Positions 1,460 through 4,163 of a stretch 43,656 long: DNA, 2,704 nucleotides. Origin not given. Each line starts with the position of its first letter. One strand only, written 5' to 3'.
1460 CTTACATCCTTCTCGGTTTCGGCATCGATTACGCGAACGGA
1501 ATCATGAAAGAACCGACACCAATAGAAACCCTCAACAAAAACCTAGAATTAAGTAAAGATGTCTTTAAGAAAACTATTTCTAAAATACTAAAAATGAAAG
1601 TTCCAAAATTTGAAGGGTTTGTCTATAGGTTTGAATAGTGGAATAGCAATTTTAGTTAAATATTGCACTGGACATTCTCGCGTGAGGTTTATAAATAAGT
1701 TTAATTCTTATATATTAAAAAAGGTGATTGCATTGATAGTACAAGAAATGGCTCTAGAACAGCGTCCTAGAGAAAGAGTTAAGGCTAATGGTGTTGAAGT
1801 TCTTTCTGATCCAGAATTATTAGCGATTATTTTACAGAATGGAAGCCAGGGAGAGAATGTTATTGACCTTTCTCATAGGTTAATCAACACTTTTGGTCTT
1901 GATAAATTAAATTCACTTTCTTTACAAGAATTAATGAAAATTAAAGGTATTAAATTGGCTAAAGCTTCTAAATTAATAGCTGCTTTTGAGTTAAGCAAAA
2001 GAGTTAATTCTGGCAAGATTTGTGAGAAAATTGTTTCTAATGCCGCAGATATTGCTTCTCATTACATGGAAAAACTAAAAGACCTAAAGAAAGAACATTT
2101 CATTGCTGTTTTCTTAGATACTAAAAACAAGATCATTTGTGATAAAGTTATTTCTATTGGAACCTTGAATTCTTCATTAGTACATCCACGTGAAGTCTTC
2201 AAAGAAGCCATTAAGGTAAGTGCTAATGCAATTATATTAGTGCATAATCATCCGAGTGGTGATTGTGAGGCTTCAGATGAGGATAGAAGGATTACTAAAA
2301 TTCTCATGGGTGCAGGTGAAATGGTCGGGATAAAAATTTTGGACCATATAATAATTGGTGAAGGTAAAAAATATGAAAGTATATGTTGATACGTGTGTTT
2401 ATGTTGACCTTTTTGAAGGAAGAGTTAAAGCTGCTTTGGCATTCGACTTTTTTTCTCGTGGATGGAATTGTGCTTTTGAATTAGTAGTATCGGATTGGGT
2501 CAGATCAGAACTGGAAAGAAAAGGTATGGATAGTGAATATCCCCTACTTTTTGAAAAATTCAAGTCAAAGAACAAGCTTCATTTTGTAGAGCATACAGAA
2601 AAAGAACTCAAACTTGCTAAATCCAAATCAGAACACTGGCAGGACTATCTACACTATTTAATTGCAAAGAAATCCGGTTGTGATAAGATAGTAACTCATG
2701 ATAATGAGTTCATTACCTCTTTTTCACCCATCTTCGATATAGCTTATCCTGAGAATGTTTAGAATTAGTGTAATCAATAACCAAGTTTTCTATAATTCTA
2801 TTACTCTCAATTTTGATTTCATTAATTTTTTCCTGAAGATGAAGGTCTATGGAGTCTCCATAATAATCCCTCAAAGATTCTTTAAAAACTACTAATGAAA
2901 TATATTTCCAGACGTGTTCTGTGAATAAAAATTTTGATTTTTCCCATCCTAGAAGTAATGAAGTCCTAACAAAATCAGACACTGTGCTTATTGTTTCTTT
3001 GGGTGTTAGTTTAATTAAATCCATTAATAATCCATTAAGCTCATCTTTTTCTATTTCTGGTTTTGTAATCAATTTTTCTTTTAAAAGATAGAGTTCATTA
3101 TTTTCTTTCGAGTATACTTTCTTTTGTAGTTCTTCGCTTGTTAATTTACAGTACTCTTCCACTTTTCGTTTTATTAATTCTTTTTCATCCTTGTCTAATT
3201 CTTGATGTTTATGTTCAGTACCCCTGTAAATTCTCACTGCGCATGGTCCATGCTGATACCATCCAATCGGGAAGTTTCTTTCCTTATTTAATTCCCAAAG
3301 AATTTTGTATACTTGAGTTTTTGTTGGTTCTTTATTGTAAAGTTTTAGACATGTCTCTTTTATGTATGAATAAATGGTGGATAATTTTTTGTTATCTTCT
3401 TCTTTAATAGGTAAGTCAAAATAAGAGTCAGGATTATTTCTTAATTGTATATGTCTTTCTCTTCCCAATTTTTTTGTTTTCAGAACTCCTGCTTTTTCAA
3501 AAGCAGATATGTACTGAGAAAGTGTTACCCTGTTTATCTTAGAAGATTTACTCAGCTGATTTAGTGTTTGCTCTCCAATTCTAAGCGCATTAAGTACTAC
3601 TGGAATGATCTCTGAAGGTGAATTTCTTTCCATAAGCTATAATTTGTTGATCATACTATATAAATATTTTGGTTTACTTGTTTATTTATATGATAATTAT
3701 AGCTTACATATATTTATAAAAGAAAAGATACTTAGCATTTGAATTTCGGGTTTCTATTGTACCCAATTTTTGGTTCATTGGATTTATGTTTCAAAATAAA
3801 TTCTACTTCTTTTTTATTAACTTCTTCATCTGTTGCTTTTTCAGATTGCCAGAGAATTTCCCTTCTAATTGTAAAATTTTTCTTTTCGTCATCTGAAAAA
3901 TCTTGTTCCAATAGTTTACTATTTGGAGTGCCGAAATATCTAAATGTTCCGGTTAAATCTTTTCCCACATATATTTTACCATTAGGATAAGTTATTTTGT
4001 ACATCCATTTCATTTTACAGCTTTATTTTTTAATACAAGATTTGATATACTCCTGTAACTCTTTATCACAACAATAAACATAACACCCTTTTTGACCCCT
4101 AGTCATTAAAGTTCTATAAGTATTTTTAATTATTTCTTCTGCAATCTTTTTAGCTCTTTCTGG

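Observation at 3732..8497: Six-gene nuclease/helicase/MazG/membrane operon: candidate undescribed defence system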

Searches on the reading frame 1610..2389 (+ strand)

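Call 3: search_protein_families(library=pfam, proteins=[window:1610-2389:+], max_evalue=0.1)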
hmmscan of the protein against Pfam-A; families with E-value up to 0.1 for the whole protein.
window:1610-2389:+ (259 aa): 2 families
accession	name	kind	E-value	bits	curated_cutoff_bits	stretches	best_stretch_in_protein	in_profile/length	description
PF04002.20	RadC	-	6.2e-43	146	22.1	1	143-257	2-115/121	RadC-like JAB domain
PF20582.4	UPF0758_N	-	1.5e-23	83.1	27.1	1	45-119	2-76/77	UPF0758 N-terminal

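Call 4: search_protein_families(library=padloc, proteins=[window:1610-2389:+], max_evalue=0.1)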
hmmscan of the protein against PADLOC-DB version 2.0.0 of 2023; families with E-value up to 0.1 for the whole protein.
window:1610-2389:+ (259 aa): 0 families

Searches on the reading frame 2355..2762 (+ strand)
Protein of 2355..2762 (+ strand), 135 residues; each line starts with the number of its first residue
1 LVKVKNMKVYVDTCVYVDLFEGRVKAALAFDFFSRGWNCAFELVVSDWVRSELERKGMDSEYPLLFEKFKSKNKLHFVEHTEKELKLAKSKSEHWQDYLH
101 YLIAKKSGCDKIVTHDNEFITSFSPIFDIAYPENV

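Call 3: search_protein_families(library=pfam, proteins=[window:2355-2762:+], max_evalue=0.1)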
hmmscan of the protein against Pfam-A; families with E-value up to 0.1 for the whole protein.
window:2355-2762:+ (135 aa): 3 families
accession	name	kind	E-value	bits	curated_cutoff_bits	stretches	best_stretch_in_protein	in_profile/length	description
PF01850.27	PIN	-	5.3e-07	30.7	23.6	1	9-119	1-114/120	PIN domain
PF13470.12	PIN_3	-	0.022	16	27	1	8-117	1-114/115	PIN domain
PF03786.19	UxuA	-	0.073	12.3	23.7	1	43-94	107-161/352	D-mannonate dehydratase (UxuA)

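Call 4: search_protein_families(library=padloc, proteins=[window:2355-2762:+], max_evalue=0.1)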
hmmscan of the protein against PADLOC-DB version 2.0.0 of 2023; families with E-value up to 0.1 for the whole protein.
window:2355-2762:+ (135 aa): 0 families

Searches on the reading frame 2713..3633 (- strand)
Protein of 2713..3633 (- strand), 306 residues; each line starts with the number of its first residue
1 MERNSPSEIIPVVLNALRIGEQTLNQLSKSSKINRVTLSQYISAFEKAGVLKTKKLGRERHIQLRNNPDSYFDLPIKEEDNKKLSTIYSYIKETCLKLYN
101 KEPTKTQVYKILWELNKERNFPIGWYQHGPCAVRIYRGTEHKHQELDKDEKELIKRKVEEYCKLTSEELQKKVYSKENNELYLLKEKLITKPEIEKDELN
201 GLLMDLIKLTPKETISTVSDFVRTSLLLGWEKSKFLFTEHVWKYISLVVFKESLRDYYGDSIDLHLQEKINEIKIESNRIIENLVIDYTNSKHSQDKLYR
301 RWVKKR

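Call 3: search_protein_families(library=pfam, proteins=[window:2713-3633:-], max_evalue=0.1)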
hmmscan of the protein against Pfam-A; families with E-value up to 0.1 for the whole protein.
window:2713-3633:- (306 aa): 5 families
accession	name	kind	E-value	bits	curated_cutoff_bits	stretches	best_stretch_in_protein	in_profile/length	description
PF21248.3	SoFic-like_C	-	0.0017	19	27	1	25-60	34-69/76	Protein adenylyltransferase SoFic-like, C-terminal domain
PF01022.26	HTH_5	-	0.0017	18.7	22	1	13-52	7-46/47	Bacterial regulatory protein, arsR family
PF01163.29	RIO1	-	0.0032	17.5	22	1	130-212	12-95/187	RIO domain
PF10523.15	BEN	-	0.03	14.9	23.2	0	130-164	21-54/76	BEN domain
PF13545.12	HTH_Crp_2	-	0.099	13.1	27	0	25-65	26-62/70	Crp-like helix-turn-helix domain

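Call 4: search_protein_families(library=padloc, proteins=[window:2713-3633:-], max_evalue=0.1)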
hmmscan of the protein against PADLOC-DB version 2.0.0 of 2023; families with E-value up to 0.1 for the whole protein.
window:2713-3633:- (306 aa): 7 families
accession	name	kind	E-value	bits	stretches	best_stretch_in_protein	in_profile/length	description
PDLC01867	CARF3--CARF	-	0.00039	18.4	1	13-64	148-199/200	-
PDLC01852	CARF3--CARF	-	0.0052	14.7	1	21-64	157-200/208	-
PDLC01434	CasR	-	0.0064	14.4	1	13-61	133-181/191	"CAS-I,CAS-II,CAS-III,CAS-IV,CAS-V,CAS-VI; associated_signaling"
PDLC01044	Csa3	-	0.0075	14.2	1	13-55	141-182/194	Type I-A associated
PDLC01859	CARF3--CARF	-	0.012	13.3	1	25-62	172-209/213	-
PDLC04370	PDC-M05A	-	0.021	12.7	1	20-77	29-84/194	-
PDLC01268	CasR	-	0.034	12.1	1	13-55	129-171/179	"CAS-I,CAS-II,CAS-III,CAS-IV,CAS-V,CAS-VI; associated_signaling"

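Call 5: search_protein_families(library=ncbifam, proteins=[window:2713-3633:-], max_evalue=0.1)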
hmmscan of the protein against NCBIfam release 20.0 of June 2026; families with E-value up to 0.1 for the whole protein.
window:2713-3633:- (306 aa): 1 family
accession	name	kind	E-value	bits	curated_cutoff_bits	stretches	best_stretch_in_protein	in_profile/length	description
NF033788.1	HTH_metalloreg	subfamily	0.002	17.9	55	1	13-67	16-71/77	metalloregulator ArsR/SmtB family transcription factor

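Call 6: search_protein_families(library=phrogs, proteins=[window:2713-3633:-], max_evalue=0.01)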
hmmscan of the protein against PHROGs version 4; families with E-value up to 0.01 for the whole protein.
window:2713-3633:- (306 aa): 0 families

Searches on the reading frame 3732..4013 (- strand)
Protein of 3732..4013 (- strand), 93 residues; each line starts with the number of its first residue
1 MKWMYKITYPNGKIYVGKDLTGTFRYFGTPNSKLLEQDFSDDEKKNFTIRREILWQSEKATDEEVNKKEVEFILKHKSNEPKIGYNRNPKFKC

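Call 3: search_protein_families(library=pfam, proteins=[window:3732-4013:-], max_evalue=0.1)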
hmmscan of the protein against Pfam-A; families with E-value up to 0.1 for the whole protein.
window:3732-4013:- (93 aa): 1 family
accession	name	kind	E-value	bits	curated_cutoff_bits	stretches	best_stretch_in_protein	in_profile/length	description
PF20625.3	WW_USP8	-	0.045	14.1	23.8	1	18-31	13-26/33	USP8 WW domain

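Call 4: search_protein_families(library=padloc, proteins=[window:3732-4013:-], max_evalue=0.1)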
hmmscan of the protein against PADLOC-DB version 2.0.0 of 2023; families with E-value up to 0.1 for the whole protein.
window:3732-4013:- (93 aa): 0 families

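Call 5: search_protein_families(library=ncbifam, proteins=[window:3732-4013:-], max_evalue=0.1)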
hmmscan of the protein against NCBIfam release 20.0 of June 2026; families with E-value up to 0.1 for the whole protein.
window:3732-4013:- (93 aa): 0 families

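Call 6: search_protein_families(library=phrogs, proteins=[window:3732-4013:-], max_evalue=0.01)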
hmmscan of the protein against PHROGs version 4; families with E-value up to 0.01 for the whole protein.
window:3732-4013:- (93 aa): 2 families
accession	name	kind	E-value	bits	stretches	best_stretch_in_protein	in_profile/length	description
phrog_314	-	DNA, RNA and nucleotide metabolism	0.00025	21.1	1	5-88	182-263/574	homing endonuclease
phrog_7168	-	DNA, RNA and nucleotide metabolism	0.0039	17.7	0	1-88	1-94/284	homing endonuclease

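Call 41: search_solved_structures(query=window:3732-4013:-, max_evalue=10, show_alignments=2)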
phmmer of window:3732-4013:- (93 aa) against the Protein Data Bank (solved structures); distinct sequences matched with E-value up to 10: 4.
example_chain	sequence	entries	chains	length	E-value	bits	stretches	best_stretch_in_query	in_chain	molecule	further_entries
4v8p_BT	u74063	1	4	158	0.013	18.9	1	5-69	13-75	RPL24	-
21wy_A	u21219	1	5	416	0.31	14.5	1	46-88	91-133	Ligand-gated ion channel pHCl-A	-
9nju_A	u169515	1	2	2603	0.62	13.5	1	10-82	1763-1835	Probable polyketide synthase 16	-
4f78_A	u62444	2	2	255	0.75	13.2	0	23-72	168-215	D,D-dipeptidase/D,D-carboxypeptidase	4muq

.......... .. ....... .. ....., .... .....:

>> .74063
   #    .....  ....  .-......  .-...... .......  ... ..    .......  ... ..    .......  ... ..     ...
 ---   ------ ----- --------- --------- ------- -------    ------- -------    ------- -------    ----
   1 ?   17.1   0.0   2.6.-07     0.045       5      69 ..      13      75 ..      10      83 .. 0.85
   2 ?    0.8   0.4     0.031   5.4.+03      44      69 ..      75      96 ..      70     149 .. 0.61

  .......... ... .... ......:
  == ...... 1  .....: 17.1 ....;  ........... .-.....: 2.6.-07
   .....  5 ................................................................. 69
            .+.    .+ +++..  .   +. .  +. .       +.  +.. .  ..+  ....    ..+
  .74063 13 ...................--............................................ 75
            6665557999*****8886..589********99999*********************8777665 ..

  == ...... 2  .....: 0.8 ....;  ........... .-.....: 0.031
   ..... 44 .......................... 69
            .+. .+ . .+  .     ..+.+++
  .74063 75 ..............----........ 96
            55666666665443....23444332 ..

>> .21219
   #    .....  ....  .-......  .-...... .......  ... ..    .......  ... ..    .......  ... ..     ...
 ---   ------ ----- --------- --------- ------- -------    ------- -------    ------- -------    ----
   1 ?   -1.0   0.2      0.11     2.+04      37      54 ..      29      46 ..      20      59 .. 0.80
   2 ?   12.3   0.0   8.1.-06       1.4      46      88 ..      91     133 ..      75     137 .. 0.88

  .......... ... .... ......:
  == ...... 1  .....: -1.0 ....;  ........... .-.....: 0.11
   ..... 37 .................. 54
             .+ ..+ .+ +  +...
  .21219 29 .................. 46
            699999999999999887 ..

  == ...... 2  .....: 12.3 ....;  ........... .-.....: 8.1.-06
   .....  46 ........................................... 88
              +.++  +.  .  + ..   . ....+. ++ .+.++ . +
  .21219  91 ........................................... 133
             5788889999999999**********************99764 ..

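Call 56: predict_structure(protein=window:3732-4013:-)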
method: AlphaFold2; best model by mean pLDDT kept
length: 93 residues; sequences in the alignment: 1
mean_pLDDT: 47.6   pTM: 0.31
mean pLDDT of the five models: 47.6, 45.2, 44.0, 43.9, 37.9
residues with pLDDT >= 90: 0; 70-90: 0; 50-70: 36; < 50: 57
segments of 3 or more residues with pLDDT < 50: 10-12, 29-40, 42-60, 73-75, 77-93
pLDDT, mean of each block of 10 residues (from residue 1): 53 56 52 41 45 43 52 48 42 34
secondary structure, 60 per line:
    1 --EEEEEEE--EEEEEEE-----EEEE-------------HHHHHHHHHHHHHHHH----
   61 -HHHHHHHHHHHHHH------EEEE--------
elements in order: E3-9 E12-18 E24-27 H41-56 H62-75 E82-85

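Call 57: search_protein_representatives(protein=window:3732-4013:-)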
Query: 93 residues. Proteins with E-value up to 0.001 (for the whole library): 1039; up to 1e-10: 458; up to 1e-30: 12. The best 150 are listed.
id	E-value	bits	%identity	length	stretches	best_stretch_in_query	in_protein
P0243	7.2e-45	167.0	52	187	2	4-90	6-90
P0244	5.4e-38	145.0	74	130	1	2-92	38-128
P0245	1.1e-33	131.3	63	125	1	1-91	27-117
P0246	1.2e-32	127.9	62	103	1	1-92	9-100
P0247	4.1e-32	126.2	60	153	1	1-92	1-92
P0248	5.8e-32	125.7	63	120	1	1-92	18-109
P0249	7.3e-32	125.4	59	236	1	1-92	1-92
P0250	9.6e-32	125.0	62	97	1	1-91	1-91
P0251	1.8e-31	124.1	63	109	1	1-92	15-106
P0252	2.2e-31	123.8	62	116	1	1-91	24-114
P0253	2.7e-31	123.6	64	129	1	1-91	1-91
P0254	4.3e-31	122.9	63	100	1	1-91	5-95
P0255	1.2e-30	121.5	39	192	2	4-90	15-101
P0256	3.6e-30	120.0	58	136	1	4-92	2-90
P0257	4.7e-30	119.6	75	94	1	1-72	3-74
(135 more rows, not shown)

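Call 59: search_solved_structures(query=A2, max_evalue=10, show_alignments=3)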
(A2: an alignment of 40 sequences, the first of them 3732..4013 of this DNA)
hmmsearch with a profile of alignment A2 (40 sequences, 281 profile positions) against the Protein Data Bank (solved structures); distinct sequences matched with E-value up to 10: 0.

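Call 60: search_protein_families(library=pfam, alignment_id=A2, max_evalue=0.1)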
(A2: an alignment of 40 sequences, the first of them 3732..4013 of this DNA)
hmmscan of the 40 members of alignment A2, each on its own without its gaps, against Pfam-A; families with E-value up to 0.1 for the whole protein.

A. member 1, window:3732-4013:- (93 aa): 1 family
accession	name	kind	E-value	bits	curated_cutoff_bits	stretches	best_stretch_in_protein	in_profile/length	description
PF20625.3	WW_USP8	-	0.045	14.1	23.8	1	18-31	13-26/33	USP8 WW domain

B. families by the number of members that match (of 40 scanned): 15 families
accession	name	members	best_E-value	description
PF01541.30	GIY-YIG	5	6.5e-05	GIY-YIG catalytic domain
PF06019.16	Phage_30_8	2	0.0063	Phage GP30.8 protein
PF13673.13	Acetyltransf_10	1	2.6e-14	Acetyltransferase (GNAT) domain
PF13508.13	Acetyltransf_7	1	8.7e-14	Acetyltransferase (GNAT) domain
PF00583.31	Acetyltransf_1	1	9.1e-13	Acetyltransferase (GNAT) family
PF12568.14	PanZ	1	9e-06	Acetyltransferase (GNAT) domain, PanZ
PF24454.1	DUF7570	1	0.016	Family of unknown function (DUF7570)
PF14542.12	Acetyltransf_CG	1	0.034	GCN5-related N-acetyl-transferase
PF19960.5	EAD7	1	0.042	Effector-associated domain 7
PF23801.1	DUF7177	1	0.043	Family of unknown function (DUF7177)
PF17013.11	Acetyltransf_15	1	0.043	Putative acetyl-transferase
PF05554.16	Novirhabdo_Nv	1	0.044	Viral hemorrhagic septicemia virus non-virion protein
PF20625.3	WW_USP8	1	0.045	USP8 WW domain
PF11419.13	DUF3194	1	0.084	Protein of unknown function (DUF3194)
PF24708.1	Lip_C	1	0.097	Lipase-like, C-terminal domain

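Call 97: find_encoding_contigs(protein=P0244, flank=6000, max_places=4)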
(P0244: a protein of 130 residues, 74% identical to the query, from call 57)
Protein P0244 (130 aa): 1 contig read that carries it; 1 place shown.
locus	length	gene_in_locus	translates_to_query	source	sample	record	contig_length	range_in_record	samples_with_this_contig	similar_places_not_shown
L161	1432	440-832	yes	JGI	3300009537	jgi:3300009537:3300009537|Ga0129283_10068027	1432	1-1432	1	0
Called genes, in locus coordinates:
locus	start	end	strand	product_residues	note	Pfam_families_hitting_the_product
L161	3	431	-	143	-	?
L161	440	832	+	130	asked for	-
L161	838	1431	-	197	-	?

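Call 98: find_encoding_contigs(protein=P0246, flank=5000, max_places=4)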
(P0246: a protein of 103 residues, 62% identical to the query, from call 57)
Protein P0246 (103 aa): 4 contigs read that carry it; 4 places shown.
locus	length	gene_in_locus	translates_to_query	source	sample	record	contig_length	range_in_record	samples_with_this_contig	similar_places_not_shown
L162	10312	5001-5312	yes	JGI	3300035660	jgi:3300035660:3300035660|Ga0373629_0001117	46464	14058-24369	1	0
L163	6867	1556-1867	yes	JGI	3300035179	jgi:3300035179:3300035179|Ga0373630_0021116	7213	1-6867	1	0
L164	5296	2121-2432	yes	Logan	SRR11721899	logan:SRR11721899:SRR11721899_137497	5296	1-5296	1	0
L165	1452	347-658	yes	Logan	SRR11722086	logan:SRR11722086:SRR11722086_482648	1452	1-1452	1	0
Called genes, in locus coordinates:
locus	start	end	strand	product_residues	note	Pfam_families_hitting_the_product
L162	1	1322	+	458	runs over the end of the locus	PF00171:Aldedh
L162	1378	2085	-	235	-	PF06439:3keto-disac_hyd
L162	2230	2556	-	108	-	-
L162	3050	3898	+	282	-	PF00581:Rhodanese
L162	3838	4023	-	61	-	-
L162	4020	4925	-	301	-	PF01557:FAA_hydrolase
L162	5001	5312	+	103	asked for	-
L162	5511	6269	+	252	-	PF00106:adh_short, PF08659:KR, PF23441:SDR (weak), PF13561:adh_short_C2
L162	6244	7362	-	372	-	PF13623:SurA_N_2 (weak), PF13624:SurA_N_3, PF09312:SurA_N (faint), PF13145:Rotamase_2, PF13616:Rotamase_3, PF00639:Rotamase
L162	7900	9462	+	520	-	PF00675:Peptidase_M16, PF05193:Peptidase_M16_C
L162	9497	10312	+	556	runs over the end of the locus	PF05193:Peptidase_M16_C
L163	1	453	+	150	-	?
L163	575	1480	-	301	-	PF01557:FAA_hydrolase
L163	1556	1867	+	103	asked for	-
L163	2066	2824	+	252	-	PF00106:adh_short, PF08659:KR, PF23441:SDR (weak), PF13561:adh_short_C2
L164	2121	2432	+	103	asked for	-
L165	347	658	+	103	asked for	-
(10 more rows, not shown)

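Call 99: find_encoding_contigs(protein=P0250, flank=5000, max_places=4)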
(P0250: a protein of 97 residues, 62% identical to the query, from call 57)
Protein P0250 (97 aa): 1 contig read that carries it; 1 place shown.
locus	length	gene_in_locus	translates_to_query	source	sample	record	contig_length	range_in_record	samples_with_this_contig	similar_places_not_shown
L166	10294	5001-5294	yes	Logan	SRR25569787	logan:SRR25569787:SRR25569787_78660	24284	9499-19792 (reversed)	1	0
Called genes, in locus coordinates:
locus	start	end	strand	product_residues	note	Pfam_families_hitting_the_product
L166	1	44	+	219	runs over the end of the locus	PF03942:DTW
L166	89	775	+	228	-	PF00849:PseudoU_synth_2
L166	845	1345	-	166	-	PF07308:DUF1456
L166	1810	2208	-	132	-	PF01850:PIN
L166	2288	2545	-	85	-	PF22513:FitA-like_RHH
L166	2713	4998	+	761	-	PF18019:Cas3_HD (weak), PF04851:ResIII, PF00270:DEAD, PF00271:Helicase_C (faint), PF22590:Cas3-like_C_2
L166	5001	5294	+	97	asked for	-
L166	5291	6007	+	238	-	PF09704:Cas_Cas5d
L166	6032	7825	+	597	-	PF09709:Cas_Csd1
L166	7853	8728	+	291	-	PF05107:Cas_Cas7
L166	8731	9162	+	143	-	PF07929:PRiA4_ORF3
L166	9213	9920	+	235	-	PF01930:Cas_Cas4, PF12705:PDDEXK_1 (weak)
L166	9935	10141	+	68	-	-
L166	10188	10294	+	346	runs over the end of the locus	PF01867:Cas_Cas1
